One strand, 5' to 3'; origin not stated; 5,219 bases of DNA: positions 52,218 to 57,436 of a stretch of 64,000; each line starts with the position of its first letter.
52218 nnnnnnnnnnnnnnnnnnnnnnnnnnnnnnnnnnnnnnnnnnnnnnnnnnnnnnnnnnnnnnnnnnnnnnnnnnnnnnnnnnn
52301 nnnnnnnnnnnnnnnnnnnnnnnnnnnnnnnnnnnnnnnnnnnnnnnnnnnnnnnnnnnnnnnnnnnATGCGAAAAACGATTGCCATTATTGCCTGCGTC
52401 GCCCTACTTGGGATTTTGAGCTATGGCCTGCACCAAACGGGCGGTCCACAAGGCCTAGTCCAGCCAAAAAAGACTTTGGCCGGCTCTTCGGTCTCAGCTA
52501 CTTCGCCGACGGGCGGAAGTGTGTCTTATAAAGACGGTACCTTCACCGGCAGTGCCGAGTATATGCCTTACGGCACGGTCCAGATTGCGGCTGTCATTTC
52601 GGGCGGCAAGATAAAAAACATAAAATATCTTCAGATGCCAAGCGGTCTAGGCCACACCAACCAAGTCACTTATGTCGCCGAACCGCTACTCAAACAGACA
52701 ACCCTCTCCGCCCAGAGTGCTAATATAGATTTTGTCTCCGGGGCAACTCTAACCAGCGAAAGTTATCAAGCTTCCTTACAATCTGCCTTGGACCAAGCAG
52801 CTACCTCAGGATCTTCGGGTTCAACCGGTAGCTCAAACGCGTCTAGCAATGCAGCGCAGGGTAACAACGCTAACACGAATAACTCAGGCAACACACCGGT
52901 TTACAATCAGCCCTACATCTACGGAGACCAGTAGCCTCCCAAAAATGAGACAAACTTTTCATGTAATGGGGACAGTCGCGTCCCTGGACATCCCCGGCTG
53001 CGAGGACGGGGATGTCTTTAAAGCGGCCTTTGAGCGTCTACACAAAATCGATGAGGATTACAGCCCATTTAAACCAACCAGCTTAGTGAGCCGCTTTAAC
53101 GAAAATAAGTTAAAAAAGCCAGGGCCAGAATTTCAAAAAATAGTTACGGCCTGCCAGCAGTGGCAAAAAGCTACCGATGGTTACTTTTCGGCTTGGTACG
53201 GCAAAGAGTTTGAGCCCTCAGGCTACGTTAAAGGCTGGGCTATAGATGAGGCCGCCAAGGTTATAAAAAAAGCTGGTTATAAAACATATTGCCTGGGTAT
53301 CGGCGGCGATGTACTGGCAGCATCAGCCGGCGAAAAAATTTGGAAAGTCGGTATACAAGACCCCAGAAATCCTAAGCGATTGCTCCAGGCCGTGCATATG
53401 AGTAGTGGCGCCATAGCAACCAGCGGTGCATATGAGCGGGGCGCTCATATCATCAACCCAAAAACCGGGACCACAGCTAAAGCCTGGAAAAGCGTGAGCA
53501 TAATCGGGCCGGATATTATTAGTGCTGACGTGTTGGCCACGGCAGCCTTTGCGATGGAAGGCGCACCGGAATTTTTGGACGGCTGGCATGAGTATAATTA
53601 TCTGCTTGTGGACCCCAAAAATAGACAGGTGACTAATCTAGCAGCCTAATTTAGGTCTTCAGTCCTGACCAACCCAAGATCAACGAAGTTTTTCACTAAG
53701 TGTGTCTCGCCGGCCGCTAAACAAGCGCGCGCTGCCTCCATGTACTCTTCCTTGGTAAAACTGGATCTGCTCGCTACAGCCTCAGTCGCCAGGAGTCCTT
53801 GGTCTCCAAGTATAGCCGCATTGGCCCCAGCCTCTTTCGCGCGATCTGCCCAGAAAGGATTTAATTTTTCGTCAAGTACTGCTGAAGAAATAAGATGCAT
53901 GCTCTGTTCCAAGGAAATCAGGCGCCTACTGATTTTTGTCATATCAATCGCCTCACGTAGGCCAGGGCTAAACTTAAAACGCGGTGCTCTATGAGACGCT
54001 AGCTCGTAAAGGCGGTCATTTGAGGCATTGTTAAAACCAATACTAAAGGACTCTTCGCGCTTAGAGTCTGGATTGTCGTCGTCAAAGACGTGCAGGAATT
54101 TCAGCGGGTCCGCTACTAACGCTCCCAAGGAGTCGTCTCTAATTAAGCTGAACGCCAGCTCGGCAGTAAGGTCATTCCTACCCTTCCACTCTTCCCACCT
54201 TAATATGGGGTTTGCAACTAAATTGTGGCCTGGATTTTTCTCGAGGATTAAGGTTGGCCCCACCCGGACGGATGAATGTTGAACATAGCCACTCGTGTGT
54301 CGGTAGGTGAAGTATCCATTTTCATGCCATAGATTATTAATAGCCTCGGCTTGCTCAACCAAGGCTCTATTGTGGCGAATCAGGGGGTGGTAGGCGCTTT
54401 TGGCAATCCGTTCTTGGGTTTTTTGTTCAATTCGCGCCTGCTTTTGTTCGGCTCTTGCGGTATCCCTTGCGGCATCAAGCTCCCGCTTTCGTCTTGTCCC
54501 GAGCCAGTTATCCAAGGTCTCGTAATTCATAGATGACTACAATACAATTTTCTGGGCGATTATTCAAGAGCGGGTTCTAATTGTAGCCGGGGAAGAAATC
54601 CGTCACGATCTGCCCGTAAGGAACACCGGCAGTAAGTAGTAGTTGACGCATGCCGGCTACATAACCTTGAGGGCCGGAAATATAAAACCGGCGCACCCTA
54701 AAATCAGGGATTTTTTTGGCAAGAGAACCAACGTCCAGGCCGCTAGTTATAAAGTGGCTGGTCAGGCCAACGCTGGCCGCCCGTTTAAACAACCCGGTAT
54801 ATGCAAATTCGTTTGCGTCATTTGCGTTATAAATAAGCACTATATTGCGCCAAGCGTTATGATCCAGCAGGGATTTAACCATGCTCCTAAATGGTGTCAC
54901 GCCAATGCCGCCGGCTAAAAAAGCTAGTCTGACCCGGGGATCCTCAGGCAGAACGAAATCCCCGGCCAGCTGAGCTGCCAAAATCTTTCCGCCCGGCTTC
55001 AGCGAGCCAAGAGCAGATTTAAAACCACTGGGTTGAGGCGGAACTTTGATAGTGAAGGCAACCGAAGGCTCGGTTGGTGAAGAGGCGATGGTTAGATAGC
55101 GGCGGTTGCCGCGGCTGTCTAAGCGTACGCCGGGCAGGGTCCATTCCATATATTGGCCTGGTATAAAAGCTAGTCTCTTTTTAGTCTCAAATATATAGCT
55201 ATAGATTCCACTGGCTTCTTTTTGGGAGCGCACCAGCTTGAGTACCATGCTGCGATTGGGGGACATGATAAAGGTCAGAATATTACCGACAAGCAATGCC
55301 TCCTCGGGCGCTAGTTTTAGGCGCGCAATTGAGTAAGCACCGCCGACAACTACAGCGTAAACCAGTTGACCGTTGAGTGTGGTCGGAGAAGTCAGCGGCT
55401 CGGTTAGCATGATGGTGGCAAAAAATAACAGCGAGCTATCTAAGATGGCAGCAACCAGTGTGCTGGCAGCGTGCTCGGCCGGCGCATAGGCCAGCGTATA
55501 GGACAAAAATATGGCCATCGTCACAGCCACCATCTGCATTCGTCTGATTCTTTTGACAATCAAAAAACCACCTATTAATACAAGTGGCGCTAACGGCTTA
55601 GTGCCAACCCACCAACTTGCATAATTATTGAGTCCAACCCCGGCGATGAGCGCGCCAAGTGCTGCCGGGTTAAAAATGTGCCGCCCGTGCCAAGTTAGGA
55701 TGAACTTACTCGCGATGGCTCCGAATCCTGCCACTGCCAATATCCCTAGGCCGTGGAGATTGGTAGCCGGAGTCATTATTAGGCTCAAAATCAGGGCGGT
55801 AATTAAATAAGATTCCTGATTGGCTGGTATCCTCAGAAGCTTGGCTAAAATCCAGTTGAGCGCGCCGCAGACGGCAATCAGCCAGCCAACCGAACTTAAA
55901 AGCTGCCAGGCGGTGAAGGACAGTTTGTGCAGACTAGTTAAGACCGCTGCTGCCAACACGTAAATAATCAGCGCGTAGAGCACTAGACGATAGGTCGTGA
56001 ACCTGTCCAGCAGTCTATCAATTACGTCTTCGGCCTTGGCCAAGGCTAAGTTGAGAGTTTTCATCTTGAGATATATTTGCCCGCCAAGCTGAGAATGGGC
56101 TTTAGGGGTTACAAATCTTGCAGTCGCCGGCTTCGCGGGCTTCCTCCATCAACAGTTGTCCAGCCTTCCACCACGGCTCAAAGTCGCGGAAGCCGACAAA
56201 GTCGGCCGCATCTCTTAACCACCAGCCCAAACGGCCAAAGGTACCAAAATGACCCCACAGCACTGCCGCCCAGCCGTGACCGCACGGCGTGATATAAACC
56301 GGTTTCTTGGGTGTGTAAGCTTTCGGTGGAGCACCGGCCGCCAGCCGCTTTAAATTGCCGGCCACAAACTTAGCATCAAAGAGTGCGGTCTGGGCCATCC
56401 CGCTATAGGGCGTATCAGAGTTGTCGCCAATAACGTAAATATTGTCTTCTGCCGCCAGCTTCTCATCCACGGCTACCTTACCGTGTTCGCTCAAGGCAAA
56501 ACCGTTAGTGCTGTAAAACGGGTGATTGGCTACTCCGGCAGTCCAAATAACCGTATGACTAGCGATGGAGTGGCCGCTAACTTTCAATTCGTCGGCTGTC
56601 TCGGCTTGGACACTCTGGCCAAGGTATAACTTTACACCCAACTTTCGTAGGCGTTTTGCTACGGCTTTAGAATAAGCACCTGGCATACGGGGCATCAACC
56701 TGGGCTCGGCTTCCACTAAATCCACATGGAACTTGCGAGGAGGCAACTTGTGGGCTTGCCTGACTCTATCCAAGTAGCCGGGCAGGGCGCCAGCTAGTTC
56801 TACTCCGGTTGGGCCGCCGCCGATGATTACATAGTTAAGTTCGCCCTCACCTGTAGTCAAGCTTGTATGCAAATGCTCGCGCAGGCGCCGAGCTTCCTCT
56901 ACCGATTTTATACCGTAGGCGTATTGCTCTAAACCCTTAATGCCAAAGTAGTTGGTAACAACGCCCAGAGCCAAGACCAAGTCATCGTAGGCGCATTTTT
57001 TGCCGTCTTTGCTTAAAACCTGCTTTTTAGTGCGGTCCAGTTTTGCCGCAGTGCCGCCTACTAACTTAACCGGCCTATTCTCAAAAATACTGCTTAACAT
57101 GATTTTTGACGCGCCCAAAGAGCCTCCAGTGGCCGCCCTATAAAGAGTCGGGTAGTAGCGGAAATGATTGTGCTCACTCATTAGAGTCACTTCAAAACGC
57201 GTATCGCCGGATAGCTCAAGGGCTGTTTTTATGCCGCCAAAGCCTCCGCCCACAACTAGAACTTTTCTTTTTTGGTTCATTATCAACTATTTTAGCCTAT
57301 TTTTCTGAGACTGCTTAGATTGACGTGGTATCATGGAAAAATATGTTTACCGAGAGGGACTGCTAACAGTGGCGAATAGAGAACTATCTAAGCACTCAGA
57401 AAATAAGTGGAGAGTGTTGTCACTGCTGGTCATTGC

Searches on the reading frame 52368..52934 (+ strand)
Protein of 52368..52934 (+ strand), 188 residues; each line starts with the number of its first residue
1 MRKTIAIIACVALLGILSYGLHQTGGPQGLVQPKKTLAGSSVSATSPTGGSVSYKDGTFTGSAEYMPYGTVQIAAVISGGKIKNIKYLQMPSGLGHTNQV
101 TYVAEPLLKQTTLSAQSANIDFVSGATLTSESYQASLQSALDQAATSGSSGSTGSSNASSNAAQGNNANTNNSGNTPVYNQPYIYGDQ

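Call 10: search_protein_families(library=pfam, proteins=[window:52368-52934:+], max_evalue=0.01)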
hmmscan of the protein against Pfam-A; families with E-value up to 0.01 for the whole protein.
window:52368-52934:+ (188 aa): 1 family
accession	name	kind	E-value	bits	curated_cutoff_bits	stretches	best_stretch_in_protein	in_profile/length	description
PF04205.19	FMN_bind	-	4e-08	34.2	22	1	69-142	4-77/77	FMN-binding domain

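Call 11: find_related_loci(query=window:52368-52934:+, collection=genome_contigs, flank=4000)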
Query window:52368-52934:+ (188 aa) in genome_contigs; peptide patterns used: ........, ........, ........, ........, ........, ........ (x = any residue, [..] = any of these).
245 stretches matched a pattern; 55 encode a relative of the query (tblastn E <= 1e-3); 55 distinct loci.
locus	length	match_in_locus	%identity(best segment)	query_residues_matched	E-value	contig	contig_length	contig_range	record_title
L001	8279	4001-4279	55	54-146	8e-28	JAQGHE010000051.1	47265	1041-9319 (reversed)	MAG: Candidatus Saccharibacteria bacterium isolate RYN_425 scaffold_2172809, whole genome shotgun sequence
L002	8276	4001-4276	55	54-145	1e-26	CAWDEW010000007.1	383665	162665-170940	MAG: uncultured Chloroflexia bacterium isolate MFD05942.bin.1.468 genome assembly, contig: contig_38069, whole genome sh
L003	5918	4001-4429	43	1-144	8e-25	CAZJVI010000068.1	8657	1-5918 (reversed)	MAG TPA_asm: uncultured Gammaproteobacteria bacterium isolate binchicken_co50_326 genome assembly, contig: NODE_10750_le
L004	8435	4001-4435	41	1-144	1e-22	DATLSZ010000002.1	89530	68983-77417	MAG TPA_asm: Candidatus Acidiferrales bacterium isolate SMAG_U13943 k141_94805, whole genome shotgun sequence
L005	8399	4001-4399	40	36-175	1e-22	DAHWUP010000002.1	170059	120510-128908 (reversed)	MAG TPA_asm: Candidatus Levyibacteriota bacterium isolate clean1537 NODE_2_length_170059_cov_8.230171, whole genome shot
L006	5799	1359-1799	38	1-144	9e-22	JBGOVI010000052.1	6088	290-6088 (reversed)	MAG: Patescibacteria group bacterium isolate OBJ_0618_7090110_119 k141_8657749_length_6088_cov_11.9556, whole genome sho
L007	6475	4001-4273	45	54-144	2e-21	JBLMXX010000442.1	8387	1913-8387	MAG: Acidobacteriota bacterium isolate MAG244 PRJNA957066_bin26_renamed_441, whole genome shotgun sequence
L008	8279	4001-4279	45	54-146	2e-21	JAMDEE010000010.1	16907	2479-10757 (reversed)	MAG: Patescibacteria group bacterium isolate FK_Sedi_B_Bin.111 NODE_12504_length_16907_cov_4.11865, whole genome shotgun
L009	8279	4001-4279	45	54-146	3e-21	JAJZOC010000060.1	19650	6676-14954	MAG: bacterium isolate MAS4.bin4 NODE_2923_length_19650_cov_2.886442, whole genome shotgun sequence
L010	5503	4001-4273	46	54-144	3e-20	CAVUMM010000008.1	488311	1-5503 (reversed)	MAG: uncultured Candidatus Saccharibacteria bacterium isolate MFD06435.bin.1.175 genome assembly, contig: contig_74390,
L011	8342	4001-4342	39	33-146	4e-20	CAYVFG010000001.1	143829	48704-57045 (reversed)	MAG TPA_asm: uncultured Candidatus Saccharibacteria bacterium isolate SRP193066_co1_226 genome assembly, contig: NODE_16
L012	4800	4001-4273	48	54-144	6e-20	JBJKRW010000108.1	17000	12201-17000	MAG: Microgenomates group bacterium isolate Bin_68 S1Ck127_2013067_flag_0_multi_8.0000_len_17000, whole genome shotgun s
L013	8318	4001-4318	42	33-144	8e-20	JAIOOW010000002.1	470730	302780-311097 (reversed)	MAG: Candidatus Andersenbacteria bacterium isolate LakeFargette_0920_ALND_MAG_45_23 LacPavin_0920_ALND_scaffold_272472,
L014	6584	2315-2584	44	54-143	1e-19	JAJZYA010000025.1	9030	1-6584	MAG: bacterium isolate TL1-5.bin107 NODE_10339_length_9030_cov_1.208132, whole genome shotgun sequence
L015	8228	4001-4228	55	68-143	1e-19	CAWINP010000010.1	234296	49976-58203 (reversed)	MAG: uncultured Solirubrobacteraceae bacterium isolate MFD04944.bin.2.106 genome assembly, contig: contig_28900, whole g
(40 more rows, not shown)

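Call 15: find_homologous_proteins(query=window:52368-52934:+)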
Query window:52368-52934:+ (188 aa): 950 proteins with E <= 0.001 among 1418 candidates; the best 120 are listed.
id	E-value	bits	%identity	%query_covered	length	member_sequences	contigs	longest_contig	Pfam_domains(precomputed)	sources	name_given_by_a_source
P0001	1.4e-111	388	100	100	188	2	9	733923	PF04205.20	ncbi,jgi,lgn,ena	-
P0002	8.4e-46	174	62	77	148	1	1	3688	PF04205.20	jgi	jgi:uncharacterized protein with FMN-binding domain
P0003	1.8e-45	173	64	77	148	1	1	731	PF04205.20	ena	-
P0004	1.0e-44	170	59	77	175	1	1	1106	PF04205.20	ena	-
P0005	2.9e-44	169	61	77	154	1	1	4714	PF04205.20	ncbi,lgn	-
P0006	3.2e-44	169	63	77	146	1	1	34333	PF04205.20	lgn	-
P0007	6.9e-44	168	57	77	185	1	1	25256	PF04205.20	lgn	-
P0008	2.6e-43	166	53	97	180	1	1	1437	PF04205.20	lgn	-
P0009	4.3e-43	165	56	76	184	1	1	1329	PF04205.20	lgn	-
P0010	1.5e-42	163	60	77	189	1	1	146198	PF04205.20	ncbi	-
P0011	7.8e-42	161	57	77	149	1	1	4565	PF04205.20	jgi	jgi:uncharacterized protein with FMN-binding domain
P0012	4.7e-41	158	52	94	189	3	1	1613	PF04205.20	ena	-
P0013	2.6e-40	156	56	77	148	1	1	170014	PF04205.20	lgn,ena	-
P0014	1.6e-39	153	57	77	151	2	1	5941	PF04205.20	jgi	-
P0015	4.6e-39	152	51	79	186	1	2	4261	PF04205.20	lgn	-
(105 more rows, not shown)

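Call 17: find_encoding_contigs(protein=P0001, flank=3000, max_places=10)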
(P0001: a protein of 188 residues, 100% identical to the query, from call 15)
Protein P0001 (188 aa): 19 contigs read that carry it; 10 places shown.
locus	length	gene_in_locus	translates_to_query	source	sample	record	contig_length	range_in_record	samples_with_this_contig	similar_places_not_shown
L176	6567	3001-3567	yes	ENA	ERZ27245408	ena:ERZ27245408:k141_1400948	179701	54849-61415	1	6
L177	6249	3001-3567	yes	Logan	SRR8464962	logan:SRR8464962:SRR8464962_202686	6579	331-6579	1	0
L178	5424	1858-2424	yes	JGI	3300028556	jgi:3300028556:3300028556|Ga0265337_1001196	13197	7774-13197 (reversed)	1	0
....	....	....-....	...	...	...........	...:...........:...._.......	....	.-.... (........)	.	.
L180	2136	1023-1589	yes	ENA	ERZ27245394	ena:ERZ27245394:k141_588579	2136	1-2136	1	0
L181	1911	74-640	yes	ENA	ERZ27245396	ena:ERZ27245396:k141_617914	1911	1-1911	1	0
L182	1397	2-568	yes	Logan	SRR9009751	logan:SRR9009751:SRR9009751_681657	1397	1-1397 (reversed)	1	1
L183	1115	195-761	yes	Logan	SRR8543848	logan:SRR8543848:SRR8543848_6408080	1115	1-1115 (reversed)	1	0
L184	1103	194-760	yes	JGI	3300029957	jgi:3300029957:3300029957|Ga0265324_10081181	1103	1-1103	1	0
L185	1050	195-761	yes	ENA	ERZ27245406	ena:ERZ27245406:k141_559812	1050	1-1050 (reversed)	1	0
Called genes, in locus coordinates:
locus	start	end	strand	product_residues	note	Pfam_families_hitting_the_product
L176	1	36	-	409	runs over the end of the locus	PF00270:DEAD, PF04851:ResIII (weak), PF00271:Helicase_C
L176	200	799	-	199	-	PF03640:Lipoprotein_15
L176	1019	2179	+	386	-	PF00438:S-AdoMet_synt_N, PF02772:S-AdoMet_synt_M, PF02773:S-AdoMet_synt_C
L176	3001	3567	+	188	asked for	PF04205:FMN_bind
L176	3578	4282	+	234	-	PF02424:ApbE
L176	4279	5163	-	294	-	-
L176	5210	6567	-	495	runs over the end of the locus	PF03116:NQR2_RnfD_RnfE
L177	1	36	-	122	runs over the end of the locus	?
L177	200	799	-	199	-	PF03640:Lipoprotein_15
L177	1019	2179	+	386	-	PF00438:S-AdoMet_synt_N, PF02772:S-AdoMet_synt_M, PF02773:S-AdoMet_synt_C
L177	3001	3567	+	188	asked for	PF04205:FMN_bind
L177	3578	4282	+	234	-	PF02424:ApbE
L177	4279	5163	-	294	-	-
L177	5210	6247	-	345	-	?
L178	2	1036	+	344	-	?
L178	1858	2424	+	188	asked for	PF04205:FMN_bind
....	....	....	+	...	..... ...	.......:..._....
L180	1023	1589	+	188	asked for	PF04205:FMN_bind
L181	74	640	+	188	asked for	PF04205:FMN_bind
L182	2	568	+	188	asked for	PF04205:FMN_bind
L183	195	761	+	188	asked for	PF04205:FMN_bind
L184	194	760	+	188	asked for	PF04205:FMN_bind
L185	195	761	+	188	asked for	PF04205:FMN_bind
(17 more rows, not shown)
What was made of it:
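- On Free-standing bacterial sRNA gene (generic kind): The organism is uncultured (contigs from soil and rhizosphere metagenomes, call 17).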

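Call 25: find_encoding_contigs(protein=P0006, flank=3000, max_places=3)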
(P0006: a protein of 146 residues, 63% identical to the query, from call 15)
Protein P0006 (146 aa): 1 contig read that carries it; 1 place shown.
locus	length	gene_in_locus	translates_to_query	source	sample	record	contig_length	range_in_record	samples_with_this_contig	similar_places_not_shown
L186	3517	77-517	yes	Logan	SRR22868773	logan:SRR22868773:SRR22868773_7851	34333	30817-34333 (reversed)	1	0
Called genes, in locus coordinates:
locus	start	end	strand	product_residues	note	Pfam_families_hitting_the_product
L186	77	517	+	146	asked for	PF04205:FMN_bind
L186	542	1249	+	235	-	PF02424:ApbE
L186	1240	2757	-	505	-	PF00175:NAD_binding_1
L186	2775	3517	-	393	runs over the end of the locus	PF01266:DAO (faint), PF07992:Pyr_redox_2, PF00070:Pyr_redox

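Call 26: find_encoding_contigs(protein=P0010, flank=3000, max_places=3)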
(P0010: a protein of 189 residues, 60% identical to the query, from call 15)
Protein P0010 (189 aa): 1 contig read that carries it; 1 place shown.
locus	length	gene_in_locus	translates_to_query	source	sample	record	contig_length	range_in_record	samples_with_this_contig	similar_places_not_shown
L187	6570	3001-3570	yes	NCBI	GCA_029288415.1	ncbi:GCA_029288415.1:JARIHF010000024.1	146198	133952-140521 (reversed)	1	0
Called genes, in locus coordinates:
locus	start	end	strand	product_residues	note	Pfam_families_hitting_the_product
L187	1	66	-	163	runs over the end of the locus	PF06983:3-dmu-9_3-mt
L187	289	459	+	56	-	-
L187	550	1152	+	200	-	PF00215:OMPdecase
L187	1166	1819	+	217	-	-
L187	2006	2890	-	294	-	-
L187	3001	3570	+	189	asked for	PF04205:FMN_bind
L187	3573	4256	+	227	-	PF02424:ApbE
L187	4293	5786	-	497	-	PF03116:NQR2_RnfD_RnfE (faint), PF00175:NAD_binding_1 (weak)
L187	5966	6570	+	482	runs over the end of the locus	PF07690:MFS_1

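Call 27: find_encoding_contigs(protein=P0007, flank=3000, max_places=3)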
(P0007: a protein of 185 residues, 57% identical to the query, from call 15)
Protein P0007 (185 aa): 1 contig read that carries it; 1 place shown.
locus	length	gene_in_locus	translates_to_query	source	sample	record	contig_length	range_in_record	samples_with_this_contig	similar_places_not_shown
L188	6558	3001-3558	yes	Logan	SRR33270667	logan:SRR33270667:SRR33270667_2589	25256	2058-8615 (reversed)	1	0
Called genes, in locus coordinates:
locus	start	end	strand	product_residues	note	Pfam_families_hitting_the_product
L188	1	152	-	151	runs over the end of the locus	-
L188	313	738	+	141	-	PF18914:DUF5666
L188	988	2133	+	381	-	PF00438:S-AdoMet_synt_N, PF02772:S-AdoMet_synt_M, PF02773:S-AdoMet_synt_C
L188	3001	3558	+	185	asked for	PF04205:FMN_bind (weak)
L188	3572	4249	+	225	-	PF02424:ApbE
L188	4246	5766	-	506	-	PF03116:NQR2_RnfD_RnfE (weak), PF00175:NAD_binding_1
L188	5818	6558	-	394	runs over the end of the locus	PF01266:DAO (faint), PF07992:Pyr_redox_2, PF13454:NAD_binding_9 (faint), PF00070:Pyr_redox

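Call 47: find_encoding_contigs(protein=P0013, flank=4000, max_places=2)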
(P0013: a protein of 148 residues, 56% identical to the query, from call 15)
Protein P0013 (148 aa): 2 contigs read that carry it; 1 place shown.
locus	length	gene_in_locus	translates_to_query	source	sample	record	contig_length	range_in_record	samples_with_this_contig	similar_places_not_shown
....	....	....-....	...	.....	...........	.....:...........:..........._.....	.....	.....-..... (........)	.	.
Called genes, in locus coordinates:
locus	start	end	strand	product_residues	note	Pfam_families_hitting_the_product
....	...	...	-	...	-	-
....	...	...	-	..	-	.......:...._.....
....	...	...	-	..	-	-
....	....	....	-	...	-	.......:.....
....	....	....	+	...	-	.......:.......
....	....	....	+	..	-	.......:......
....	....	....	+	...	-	-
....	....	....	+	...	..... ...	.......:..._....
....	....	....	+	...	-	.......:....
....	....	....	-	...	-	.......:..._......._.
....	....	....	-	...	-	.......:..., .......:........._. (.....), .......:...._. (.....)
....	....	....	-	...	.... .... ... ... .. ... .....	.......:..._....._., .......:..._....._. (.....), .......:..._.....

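Call 48: find_encoding_contigs(protein=P0005, flank=4000, max_places=2)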
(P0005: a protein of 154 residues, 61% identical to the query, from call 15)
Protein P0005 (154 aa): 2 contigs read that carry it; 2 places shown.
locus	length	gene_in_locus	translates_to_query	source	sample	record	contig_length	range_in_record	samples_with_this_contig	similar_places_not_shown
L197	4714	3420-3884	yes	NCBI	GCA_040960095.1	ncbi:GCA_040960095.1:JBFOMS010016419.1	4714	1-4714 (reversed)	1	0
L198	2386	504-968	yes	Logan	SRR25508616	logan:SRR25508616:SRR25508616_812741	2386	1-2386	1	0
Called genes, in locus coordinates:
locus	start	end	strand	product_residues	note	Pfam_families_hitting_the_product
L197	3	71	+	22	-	?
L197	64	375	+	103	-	PF12840:HTH_20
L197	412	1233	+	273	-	PF00149:Metallophos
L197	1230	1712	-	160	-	PF10604:Polyketide_cyc2, PF08327:AHSA1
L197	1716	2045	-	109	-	PF01022:HTH_5, PF12840:HTH_20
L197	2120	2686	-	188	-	PF22751:DUF488-N3a, PF22752:DUF488-N3i, PF04343:DUF488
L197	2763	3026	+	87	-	-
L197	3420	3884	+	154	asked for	PF04205:FMN_bind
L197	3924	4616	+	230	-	PF02424:ApbE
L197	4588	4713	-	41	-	?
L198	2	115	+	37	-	?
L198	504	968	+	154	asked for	PF04205:FMN_bind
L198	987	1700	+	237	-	PF02424:ApbE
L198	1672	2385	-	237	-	?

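Call 49: find_encoding_contigs(protein=P0002, flank=4000, max_places=2)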
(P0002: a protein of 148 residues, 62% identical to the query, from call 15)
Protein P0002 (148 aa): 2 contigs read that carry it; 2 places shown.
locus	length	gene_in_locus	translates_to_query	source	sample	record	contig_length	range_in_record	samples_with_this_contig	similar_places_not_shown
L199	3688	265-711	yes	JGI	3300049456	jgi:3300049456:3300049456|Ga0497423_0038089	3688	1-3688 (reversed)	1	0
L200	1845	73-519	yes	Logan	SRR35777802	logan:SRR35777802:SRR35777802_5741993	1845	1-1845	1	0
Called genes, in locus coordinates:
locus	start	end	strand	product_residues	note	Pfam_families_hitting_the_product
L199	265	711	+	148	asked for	PF04205:FMN_bind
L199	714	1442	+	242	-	PF02424:ApbE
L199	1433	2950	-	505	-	PF03116:NQR2_RnfD_RnfE (faint), PF00175:NAD_binding_1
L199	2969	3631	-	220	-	PF07992:Pyr_redox_2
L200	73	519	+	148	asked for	PF04205:FMN_bind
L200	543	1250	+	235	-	PF02424:ApbE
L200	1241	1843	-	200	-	?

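Call 78: list_cluster_members(proteins=[P0001, P0122])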
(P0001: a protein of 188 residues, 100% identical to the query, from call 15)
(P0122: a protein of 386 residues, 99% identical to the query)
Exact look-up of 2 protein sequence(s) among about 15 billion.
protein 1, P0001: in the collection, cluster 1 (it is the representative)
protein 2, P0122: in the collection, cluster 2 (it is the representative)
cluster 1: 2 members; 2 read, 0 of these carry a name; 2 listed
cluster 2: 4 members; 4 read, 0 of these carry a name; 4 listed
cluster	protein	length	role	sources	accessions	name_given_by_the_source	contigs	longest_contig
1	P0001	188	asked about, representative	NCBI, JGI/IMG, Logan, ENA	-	-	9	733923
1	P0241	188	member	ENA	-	-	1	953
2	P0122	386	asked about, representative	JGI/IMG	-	-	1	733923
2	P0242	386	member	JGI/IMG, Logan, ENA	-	-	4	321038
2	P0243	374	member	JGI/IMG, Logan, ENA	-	-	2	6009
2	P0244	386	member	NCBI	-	-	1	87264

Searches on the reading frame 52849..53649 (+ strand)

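Call 10: search_protein_families(library=pfam, proteins=[window:52849-53649:+], max_evalue=0.01)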
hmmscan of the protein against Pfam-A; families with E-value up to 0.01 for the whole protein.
window:52849-53649:+ (266 aa): 1 family
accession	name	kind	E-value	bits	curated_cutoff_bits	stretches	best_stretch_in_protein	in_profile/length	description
PF02424.20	ApbE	-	1.2e-40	140.2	25.6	2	124-237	129-247/266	ApbE family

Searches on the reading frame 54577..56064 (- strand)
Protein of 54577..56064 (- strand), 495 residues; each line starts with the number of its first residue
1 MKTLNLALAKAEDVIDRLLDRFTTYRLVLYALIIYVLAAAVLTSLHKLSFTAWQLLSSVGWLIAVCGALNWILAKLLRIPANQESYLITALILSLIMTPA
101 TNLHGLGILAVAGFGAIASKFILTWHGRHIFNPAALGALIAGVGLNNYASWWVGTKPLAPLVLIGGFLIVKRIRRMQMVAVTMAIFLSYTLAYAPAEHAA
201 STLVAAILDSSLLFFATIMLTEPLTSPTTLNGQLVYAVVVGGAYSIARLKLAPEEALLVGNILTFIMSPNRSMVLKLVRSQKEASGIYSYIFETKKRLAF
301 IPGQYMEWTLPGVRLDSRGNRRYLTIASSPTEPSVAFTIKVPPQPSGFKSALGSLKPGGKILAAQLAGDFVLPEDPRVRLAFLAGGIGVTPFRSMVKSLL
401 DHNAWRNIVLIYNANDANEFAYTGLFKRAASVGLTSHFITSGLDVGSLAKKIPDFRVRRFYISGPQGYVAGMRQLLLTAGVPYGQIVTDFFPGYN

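Call 72: search_protein_families(library=pfam, proteins=[window:54577-56064:-], max_evalue=0.001)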
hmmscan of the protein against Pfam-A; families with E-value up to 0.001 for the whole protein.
window:54577-56064:- (495 aa): 2 families
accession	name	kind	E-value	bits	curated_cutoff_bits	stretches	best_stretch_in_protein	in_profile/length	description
PF03116.20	NQR2_RnfD_RnfE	-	8.3e-14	52.1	27.7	2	161-256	177-271/296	NQR2, RnfD, RnfE family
PF00175.26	NAD_binding_1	-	7.5e-05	23.8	22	1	382-429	1-49/109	Oxidoreductase NAD-binding domain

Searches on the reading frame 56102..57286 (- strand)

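Call 72: search_protein_families(library=pfam, proteins=[window:56102-57286:-], max_evalue=0.001)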
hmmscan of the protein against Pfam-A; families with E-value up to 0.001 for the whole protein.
window:56102-57286:- (394 aa): 4 families
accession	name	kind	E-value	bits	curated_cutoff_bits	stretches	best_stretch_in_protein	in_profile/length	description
PF07992.20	Pyr_redox_2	-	6e-42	144.5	26.1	1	8-292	2-278/291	Pyridine nucleotide-disulphide oxidoreductase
PF00070.33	Pyr_redox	-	1.1e-13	51.9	22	1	152-234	2-71/82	Pyridine nucleotide-disulphide oxidoreductase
PF13454.12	NAD_binding_9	-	5.4e-06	26.9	21.8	0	153-200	1-38/155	FAD-NAD(P)-binding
PF01266.30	DAO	-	0.00025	21.1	27.9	0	8-39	1-31/353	FAD dependent oxidoreductase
